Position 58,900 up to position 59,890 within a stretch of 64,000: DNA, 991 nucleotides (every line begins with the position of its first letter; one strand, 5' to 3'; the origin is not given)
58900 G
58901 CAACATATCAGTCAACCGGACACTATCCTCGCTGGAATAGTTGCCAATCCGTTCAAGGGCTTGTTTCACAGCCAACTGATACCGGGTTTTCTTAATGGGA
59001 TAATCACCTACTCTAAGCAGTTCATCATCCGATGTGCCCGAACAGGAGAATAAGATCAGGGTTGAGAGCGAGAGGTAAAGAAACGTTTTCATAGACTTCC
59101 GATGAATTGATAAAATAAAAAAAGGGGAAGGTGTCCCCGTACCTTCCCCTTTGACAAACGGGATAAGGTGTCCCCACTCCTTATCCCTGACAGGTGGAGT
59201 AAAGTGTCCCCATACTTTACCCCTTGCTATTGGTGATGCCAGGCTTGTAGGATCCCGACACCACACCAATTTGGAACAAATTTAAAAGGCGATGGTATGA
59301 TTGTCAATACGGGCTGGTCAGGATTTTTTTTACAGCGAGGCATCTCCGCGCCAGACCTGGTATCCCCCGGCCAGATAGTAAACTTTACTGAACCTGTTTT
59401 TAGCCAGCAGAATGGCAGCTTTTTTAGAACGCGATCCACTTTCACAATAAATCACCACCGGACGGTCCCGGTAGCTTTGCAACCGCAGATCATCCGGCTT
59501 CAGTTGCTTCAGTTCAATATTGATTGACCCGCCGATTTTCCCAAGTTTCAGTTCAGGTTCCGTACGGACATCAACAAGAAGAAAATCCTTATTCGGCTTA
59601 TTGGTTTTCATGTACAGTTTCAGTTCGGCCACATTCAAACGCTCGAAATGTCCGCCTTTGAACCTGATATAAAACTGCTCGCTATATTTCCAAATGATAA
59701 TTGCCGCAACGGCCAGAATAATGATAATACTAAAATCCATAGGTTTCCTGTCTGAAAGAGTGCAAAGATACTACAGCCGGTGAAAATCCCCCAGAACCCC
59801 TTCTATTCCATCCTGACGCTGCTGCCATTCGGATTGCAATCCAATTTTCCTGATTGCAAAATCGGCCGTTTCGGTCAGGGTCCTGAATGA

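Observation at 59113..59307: Promoter-to-terminator unit containing three tandem hairpins with an invariant loop and compensatory stem substitutions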

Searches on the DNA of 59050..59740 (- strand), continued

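Call 62: search_with_rna_model(model_id=R1, sources=[window, L236, L237, L238, L239, L240, L246, L247, L248, L249, L250, L251, L252, L253, L254, L255, L243, L244, L245, L241, L242], max_evalue=1, make_alignment=true)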
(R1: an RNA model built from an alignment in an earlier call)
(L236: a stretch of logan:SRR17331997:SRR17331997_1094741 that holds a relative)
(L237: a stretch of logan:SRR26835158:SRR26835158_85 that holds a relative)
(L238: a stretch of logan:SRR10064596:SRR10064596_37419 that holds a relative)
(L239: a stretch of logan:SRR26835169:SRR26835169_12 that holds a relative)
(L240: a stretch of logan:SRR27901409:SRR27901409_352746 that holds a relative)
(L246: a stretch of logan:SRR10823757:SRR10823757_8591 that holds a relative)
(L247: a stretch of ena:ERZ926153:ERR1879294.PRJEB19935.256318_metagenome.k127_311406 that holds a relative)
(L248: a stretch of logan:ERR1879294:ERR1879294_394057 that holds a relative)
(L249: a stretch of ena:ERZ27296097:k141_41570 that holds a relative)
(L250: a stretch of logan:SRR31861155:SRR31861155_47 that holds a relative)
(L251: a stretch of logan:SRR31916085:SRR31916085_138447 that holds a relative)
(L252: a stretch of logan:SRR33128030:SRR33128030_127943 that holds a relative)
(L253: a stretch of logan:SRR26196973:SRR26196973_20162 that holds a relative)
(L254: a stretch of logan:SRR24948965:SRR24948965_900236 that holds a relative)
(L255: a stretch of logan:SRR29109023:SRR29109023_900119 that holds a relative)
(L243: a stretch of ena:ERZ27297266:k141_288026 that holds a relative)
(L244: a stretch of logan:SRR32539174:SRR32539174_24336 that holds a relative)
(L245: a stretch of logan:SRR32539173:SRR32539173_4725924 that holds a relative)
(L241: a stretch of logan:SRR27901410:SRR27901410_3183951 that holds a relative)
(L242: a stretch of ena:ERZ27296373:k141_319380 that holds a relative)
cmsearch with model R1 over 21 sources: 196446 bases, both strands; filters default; matches with E-value up to 1: 29.
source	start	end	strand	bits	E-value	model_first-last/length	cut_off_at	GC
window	59112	59227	-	128.7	1e-29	1-116/116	no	0.49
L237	10601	10714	+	128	1.5e-29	1-116/116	no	0.54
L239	881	994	+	128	1.5e-29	1-116/116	no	0.54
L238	10601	10714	+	127.7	1.8e-29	1-116/116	no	0.53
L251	3564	3679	+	126.8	2.9e-29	1-116/116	no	0.53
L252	3564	3679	+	126.8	2.9e-29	1-116/116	no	0.53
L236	4265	4380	+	126.2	4.2e-29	1-116/116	no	0.49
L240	3808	3921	+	125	8.1e-29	1-116/116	no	0.53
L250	3565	3680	+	124.2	1.3e-28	1-116/116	no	0.54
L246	4546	4660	+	119.8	1.6e-27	1-116/116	no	0.57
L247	4546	4660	+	119.8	1.6e-27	1-116/116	no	0.57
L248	2144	2258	+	119.8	1.6e-27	1-116/116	no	0.57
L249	4546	4660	+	119.8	1.6e-27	1-116/116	no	0.57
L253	3539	3652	+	118.3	3.5e-27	1-116/116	no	0.51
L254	925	1045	+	94.9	1.9e-21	1-116/116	no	0.53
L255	793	913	+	94.9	1.9e-21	1-116/116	no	0.53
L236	4258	4373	-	27.4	6.5e-05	1-116/116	no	0.51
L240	3803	3914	-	26.8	9.2e-05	1-116/116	no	0.53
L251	3557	3673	-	24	0.00046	1-116/116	no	0.56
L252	3557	3673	-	24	0.00046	1-116/116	no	0.56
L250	3558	3674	-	20.6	0.0031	1-116/116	no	0.56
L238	10597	10707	-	20.5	0.0033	1-116/116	no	0.57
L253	3542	3645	-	18.1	0.012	1-116/116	no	0.52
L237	10605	10707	-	17.5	0.018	1-116/116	no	0.57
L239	885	987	-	17.5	0.018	1-116/116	no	0.57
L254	918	1041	-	17.4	0.018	1-116/116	no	0.54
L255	786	909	-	17.4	0.018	1-116/116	no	0.54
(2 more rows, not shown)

Alignment A6: 29 matches aligned to the model, 177 columns, each read 5' to 3' on its own strand. Consensus structure (alignment columns), stored with it:
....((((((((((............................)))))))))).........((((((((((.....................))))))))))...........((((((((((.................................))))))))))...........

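Call 64: search_with_rna_model(model_id=R1, sources=[window, L236, L237, L238, L240, L246, L250, L251, L253, L254], max_evalue=1e-10, make_alignment=true)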
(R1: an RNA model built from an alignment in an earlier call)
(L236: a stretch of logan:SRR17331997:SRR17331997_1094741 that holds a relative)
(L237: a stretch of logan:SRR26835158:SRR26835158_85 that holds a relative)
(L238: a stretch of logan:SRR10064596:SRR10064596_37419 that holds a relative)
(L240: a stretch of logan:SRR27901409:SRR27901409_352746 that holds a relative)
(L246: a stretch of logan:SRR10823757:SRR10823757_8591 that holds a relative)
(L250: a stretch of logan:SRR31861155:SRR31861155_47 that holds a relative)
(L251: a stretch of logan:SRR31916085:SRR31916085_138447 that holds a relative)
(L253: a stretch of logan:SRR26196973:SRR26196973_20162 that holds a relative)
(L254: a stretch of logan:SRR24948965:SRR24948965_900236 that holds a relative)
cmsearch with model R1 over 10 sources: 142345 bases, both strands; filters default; matches with E-value up to 1e-10: 10.
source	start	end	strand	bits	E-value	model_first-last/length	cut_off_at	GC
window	59112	59227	-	128.7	7.4e-30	1-116/116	no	0.49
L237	10601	10714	+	128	1.1e-29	1-116/116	no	0.54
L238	10601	10714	+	127.7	1.3e-29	1-116/116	no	0.53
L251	3564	3679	+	126.8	2.1e-29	1-116/116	no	0.53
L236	4265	4380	+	126.2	3.1e-29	1-116/116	no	0.49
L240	3808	3921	+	125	5.9e-29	1-116/116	no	0.53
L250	3565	3680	+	124.2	9.4e-29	1-116/116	no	0.54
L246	4546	4660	+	119.8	1.1e-27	1-116/116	no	0.57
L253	3539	3652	+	118.3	2.5e-27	1-116/116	no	0.51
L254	925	1045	+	94.9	1.4e-21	1-116/116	no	0.53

Alignment A7: 10 matches aligned to the model, 121 columns, each read 5' to 3' on its own strand. Consensus structure (alignment columns), stored with it:
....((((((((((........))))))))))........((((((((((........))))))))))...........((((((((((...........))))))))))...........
